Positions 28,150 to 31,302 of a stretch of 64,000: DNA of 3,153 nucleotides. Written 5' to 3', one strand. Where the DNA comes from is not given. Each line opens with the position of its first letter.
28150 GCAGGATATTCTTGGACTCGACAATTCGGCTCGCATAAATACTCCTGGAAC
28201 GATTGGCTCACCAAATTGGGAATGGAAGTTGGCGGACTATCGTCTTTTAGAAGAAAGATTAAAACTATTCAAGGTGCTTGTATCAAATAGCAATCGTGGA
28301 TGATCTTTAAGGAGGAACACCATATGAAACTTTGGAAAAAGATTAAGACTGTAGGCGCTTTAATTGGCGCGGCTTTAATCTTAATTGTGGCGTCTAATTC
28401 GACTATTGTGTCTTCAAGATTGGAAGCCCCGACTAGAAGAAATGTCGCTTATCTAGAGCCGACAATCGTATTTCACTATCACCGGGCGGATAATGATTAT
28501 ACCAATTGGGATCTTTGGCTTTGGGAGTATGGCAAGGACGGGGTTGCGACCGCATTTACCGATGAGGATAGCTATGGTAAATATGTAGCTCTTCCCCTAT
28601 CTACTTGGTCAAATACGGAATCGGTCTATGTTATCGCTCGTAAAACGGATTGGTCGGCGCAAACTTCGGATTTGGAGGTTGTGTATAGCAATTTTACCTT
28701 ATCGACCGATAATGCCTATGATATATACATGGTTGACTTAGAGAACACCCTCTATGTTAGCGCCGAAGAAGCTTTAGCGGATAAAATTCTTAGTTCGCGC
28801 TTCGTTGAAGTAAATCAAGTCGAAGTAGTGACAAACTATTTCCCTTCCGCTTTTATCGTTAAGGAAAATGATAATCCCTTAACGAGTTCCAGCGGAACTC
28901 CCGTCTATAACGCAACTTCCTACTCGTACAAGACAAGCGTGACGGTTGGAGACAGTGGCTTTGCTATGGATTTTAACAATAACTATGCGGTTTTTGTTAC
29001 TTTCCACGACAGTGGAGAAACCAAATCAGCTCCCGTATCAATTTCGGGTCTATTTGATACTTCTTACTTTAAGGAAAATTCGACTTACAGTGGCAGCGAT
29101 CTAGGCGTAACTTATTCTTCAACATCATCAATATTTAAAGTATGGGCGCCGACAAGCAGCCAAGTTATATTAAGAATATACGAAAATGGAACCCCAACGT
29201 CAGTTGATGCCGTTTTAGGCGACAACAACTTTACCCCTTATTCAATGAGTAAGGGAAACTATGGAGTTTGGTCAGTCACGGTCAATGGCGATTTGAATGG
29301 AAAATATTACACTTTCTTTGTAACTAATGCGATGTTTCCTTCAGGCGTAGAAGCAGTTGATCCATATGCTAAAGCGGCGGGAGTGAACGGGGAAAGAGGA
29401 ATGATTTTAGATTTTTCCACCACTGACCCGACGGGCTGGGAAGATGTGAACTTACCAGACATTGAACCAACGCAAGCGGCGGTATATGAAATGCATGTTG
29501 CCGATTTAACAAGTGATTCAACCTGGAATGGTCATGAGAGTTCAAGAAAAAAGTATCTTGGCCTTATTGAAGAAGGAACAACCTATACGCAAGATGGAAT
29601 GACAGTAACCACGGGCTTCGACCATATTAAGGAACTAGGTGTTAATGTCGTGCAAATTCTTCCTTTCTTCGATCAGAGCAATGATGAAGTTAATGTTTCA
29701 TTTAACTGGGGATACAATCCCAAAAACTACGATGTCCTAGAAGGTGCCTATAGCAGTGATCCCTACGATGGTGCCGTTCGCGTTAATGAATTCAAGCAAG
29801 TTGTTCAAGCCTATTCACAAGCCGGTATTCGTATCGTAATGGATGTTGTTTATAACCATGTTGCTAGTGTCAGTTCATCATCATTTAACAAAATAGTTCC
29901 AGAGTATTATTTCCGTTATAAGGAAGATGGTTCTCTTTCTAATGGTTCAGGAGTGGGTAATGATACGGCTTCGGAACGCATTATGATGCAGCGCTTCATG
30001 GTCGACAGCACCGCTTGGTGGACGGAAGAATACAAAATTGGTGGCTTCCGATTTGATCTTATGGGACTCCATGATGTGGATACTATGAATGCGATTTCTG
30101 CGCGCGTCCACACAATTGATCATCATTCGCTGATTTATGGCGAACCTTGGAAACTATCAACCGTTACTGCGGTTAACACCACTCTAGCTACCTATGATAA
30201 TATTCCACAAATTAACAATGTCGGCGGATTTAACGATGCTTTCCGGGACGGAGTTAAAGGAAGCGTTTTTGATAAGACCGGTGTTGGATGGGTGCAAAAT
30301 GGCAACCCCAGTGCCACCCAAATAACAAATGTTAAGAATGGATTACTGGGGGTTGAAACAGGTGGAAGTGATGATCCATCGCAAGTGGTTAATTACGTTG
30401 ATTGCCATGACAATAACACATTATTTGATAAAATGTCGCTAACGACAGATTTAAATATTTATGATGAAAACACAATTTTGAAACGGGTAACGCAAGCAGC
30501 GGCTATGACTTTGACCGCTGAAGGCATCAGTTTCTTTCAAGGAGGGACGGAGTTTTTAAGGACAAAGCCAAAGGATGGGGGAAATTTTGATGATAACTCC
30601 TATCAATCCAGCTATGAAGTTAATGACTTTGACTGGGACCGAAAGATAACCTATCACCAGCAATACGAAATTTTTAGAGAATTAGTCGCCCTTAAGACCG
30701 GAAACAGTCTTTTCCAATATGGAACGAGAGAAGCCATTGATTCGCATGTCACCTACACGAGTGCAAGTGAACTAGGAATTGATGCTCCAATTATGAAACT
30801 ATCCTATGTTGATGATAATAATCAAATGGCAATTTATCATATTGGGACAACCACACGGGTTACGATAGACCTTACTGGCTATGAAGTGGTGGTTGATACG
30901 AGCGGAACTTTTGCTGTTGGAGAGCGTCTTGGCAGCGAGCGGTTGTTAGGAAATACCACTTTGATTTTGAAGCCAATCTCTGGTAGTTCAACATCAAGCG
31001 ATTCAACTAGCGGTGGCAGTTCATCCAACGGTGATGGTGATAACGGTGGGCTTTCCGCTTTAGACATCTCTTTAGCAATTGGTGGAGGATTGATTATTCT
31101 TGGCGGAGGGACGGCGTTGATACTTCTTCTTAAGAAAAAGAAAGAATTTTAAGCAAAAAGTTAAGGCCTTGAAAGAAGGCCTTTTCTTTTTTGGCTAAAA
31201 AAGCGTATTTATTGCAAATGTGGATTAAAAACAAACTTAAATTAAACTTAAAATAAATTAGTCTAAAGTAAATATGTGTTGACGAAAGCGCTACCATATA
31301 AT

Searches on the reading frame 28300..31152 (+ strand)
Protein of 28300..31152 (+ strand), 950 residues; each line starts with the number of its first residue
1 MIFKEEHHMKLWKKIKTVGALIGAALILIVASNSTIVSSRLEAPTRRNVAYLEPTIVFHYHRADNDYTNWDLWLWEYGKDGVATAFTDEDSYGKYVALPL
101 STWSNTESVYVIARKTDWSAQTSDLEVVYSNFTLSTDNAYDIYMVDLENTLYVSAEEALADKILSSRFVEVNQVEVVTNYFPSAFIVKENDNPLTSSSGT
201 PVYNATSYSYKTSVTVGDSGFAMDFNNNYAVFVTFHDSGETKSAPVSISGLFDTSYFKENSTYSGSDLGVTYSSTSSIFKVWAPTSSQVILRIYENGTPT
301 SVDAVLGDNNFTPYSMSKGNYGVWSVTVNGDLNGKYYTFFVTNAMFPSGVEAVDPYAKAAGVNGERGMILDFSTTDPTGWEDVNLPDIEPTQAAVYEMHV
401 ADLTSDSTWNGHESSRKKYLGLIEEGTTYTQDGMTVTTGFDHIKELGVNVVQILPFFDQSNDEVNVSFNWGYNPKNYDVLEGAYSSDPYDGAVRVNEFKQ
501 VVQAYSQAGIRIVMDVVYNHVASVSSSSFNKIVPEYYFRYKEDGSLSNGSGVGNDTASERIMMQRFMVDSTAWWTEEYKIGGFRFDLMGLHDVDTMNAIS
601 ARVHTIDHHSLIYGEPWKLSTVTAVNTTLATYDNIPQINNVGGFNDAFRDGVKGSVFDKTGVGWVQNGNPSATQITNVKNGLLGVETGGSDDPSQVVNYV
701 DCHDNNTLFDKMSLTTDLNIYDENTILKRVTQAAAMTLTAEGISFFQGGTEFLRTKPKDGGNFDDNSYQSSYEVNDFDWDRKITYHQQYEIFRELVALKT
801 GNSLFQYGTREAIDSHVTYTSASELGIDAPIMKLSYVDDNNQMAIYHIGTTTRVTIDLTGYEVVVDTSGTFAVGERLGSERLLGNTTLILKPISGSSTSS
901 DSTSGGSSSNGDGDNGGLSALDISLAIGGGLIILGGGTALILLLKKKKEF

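Call 5: search_protein_families(library=pfam, proteins=[window:28300-31152:+], max_evalue=0.1)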
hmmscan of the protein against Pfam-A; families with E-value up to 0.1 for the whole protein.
window:28300-31152:+ (950 aa): 4 families
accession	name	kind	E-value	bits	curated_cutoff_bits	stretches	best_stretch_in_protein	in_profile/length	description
PF03714.20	PUD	-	3.7e-12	47.4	25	1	55-144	1-88/97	Bacterial pullanase-associated domain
PF00128.31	Alpha-amylase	-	1.1e-09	38.5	22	1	436-524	21-95/446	Alpha amylase, catalytic domain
PF02922.24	CBM_48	-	1.3e-07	32.3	22.4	1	268-357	2-83/83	Carbohydrate-binding module 48 (Isoamylase N-terminal domain)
PF20541.3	DUF6756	-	0.0029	18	27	1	33-116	15-96/160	Family of unknown function (DUF6756)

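Call 6: search_protein_families(library=ncbifam, proteins=[window:28300-31152:+], max_evalue=0.1)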
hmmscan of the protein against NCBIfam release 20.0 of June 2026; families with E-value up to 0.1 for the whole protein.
window:28300-31152:+ (950 aa): 19 families
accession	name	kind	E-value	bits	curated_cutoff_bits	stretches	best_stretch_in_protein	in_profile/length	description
TIGR02104.1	pulA_typeI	equivalog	3.7e-181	603.3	504.5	1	257-868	2-599/605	type I pullulanase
TIGR02103.1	pullul_strch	subfamily_domain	2.5e-90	303.8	697.6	3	467-661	377-575/900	pullulanase-type alpha-1,6-glucosidase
TIGR02102.1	pullulan_Gpos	equivalog_domain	1e-70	238.8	1042.25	1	54-756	112-814/1113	pullulanase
TIGR02100.1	glgX_debranch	equivalog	2.3e-30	105.3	640.9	1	379-716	141-461/688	glycogen debranching protein GlgX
NF002983.0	PRK03705.1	equivalog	8.6e-25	86.9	901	1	375-717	133-456/658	glycogen debranching protein GlgX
TIGR02402.1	trehalose_TreZ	equivalog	6.1e-20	71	538.8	2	428-599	104-262/545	malto-oligosyltrehalose trehalohydrolase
NF011082.0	PRK14510.1-1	equivalog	1.2e-12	46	2511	1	431-715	181-459/1410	bifunctional glycogen debranching protein GlgX/4-alpha-glucanotransferase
NF041090.1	Cyc-maltodext_AglB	equivalog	8.3e-07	28.2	540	1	429-618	60-238/470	cyclomaltodextrinase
NF007055.0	PRK09505.1-6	equivalog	7e-06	24.5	1458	1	393-523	188-317/675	alpha-amylase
NF008183.0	PRK10933.1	subfamily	1e-05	24.4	535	1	431-523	30-108/551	alpha,alpha-phosphotrehalase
NF007054.0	PRK09505.1-4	equivalog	2e-05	23.1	1385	1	405-524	196-319/676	alpha-amylase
NF007058.0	PRK09505.2-3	equivalog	4.2e-05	21.8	897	1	391-522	208-338/742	alpha-amylase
NF007052.0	PRK09505.1-2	equivalog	9.2e-05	20.8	749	1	392-523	188-318/677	alpha-amylase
TIGR02403.1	trehalose_treC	equivalog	0.00011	21.1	799.05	1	435-531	28-109/544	alpha,alpha-phosphotrehalase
TIGR02456.1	treS_nterm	equivalog_domain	0.00011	20.9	678.35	1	436-523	30-103/539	maltose alpha-D-glucosyltransferase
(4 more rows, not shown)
